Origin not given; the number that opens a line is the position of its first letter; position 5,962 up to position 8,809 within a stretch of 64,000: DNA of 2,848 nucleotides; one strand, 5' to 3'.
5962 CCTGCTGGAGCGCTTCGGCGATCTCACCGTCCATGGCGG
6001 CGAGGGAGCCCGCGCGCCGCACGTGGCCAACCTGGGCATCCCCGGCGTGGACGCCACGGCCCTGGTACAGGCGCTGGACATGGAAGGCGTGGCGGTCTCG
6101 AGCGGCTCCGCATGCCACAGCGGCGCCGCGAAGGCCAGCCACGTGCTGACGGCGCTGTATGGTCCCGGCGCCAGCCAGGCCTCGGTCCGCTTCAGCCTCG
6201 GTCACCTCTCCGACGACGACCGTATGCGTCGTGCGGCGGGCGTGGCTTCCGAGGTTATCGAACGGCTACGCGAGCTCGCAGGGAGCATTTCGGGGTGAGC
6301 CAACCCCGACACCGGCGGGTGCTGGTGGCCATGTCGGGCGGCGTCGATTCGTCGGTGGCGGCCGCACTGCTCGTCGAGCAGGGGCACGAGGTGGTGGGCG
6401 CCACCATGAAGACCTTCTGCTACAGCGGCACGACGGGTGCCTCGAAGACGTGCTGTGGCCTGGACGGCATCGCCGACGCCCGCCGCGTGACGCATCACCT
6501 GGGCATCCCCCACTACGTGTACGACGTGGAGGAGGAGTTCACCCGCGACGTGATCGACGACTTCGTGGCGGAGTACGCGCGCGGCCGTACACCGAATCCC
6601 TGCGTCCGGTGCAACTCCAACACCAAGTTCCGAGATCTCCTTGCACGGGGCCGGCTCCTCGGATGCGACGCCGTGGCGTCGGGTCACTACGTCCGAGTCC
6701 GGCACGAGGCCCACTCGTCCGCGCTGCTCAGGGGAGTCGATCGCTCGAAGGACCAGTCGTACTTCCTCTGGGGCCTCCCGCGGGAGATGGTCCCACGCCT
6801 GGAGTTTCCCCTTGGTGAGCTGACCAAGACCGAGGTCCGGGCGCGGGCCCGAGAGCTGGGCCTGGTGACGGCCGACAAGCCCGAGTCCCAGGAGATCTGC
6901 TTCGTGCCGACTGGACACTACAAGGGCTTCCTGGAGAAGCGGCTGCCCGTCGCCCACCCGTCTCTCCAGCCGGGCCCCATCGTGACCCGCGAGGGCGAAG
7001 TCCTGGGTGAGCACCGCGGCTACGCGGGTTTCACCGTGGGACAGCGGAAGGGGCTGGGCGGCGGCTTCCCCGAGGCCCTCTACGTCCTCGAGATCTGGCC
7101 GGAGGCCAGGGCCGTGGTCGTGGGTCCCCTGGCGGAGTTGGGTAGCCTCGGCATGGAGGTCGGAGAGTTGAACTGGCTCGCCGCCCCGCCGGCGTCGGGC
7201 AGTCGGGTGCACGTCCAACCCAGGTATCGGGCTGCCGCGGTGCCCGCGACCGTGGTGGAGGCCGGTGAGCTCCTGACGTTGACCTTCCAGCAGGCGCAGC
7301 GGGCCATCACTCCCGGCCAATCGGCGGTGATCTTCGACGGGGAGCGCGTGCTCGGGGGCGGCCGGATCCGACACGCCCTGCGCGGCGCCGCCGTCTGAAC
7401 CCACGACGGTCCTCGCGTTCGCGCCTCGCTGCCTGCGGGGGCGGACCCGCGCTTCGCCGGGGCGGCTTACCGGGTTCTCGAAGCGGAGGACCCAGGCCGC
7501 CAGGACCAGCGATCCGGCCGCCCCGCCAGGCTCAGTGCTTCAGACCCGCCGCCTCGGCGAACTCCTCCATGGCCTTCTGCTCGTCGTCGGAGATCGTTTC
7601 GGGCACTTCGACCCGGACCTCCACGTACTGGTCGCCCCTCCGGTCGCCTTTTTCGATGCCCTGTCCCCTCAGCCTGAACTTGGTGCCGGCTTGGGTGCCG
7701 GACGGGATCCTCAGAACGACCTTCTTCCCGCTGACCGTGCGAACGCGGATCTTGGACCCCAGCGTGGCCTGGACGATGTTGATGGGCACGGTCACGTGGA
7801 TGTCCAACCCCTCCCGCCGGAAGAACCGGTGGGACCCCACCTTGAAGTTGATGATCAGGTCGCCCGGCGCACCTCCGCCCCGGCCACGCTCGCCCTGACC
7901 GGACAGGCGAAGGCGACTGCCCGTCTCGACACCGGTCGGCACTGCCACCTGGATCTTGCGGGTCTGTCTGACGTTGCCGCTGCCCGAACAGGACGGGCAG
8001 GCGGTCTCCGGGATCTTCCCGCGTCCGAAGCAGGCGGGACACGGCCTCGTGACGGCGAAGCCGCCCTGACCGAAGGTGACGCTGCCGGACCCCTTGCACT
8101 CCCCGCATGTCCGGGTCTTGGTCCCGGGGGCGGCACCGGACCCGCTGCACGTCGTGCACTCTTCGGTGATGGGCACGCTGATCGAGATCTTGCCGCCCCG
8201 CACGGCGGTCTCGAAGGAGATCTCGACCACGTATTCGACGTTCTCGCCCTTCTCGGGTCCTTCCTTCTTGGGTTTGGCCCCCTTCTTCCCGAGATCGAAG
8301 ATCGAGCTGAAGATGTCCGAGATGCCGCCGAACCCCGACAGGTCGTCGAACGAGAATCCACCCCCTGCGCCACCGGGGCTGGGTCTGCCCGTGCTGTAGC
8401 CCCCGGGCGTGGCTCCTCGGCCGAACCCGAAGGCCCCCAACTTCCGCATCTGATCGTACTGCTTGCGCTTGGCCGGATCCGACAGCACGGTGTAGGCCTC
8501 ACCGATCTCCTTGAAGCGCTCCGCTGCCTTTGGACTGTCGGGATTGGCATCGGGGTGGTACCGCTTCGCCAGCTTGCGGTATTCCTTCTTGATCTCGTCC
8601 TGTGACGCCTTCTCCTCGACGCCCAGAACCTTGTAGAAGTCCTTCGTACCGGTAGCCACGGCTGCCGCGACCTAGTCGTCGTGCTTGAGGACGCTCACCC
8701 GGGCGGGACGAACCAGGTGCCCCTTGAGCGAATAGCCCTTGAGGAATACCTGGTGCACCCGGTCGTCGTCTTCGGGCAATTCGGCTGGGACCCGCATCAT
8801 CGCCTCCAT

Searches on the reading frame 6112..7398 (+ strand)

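Call 64: search_protein_families(library=pfam, proteins=[window:6112-7398:+], max_evalue=0.001)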
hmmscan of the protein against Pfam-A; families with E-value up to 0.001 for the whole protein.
window:6112-7398:+ (428 aa): 4 families
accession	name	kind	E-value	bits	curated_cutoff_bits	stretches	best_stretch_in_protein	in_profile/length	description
PF03054.22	tRNA_Me_trans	-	1.8e-72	243.7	20.6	1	69-266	2-201/202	tRNA methyl transferase HUP domain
PF20258.4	tRNA_Me_trans_C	-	2.1e-16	60.4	20.6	1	348-419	4-77/77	Aminomethyltransferase beta-barrel domain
PF20259.3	tRNA_Me_trans_M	-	2.9e-14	52.8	27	1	273-338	3-65/66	tRNA methyl transferase PRC-barrel domain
PF00733.27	Asn_synthase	-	5.7e-06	26.7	21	1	69-152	19-92/354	Asparagine synthase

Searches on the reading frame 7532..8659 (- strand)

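Call 64: search_protein_families(library=pfam, proteins=[window:7532-8659:-], max_evalue=0.001)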
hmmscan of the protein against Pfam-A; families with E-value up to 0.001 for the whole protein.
window:7532-8659:- (375 aa): 4 families
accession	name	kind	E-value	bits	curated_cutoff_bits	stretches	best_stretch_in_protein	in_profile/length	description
PF01556.23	DnaJ_C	-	4.1e-44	150.7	26.6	1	141-353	1-152/152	DnaJ C terminal domain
PF00226.36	DnaJ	-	2.1e-28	98.6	27.8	1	7-69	1-63/63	DnaJ domain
PF00684.25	DnaJ_CXXCXGXG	-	1e-11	45.3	32.7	1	168-228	1-65/65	DnaJ central domain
PF15777.11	Anti-TRAP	-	0.00099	19.5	32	0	206-230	12-42/59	Tryptophan RNA-binding attenuator protein inhibitory protein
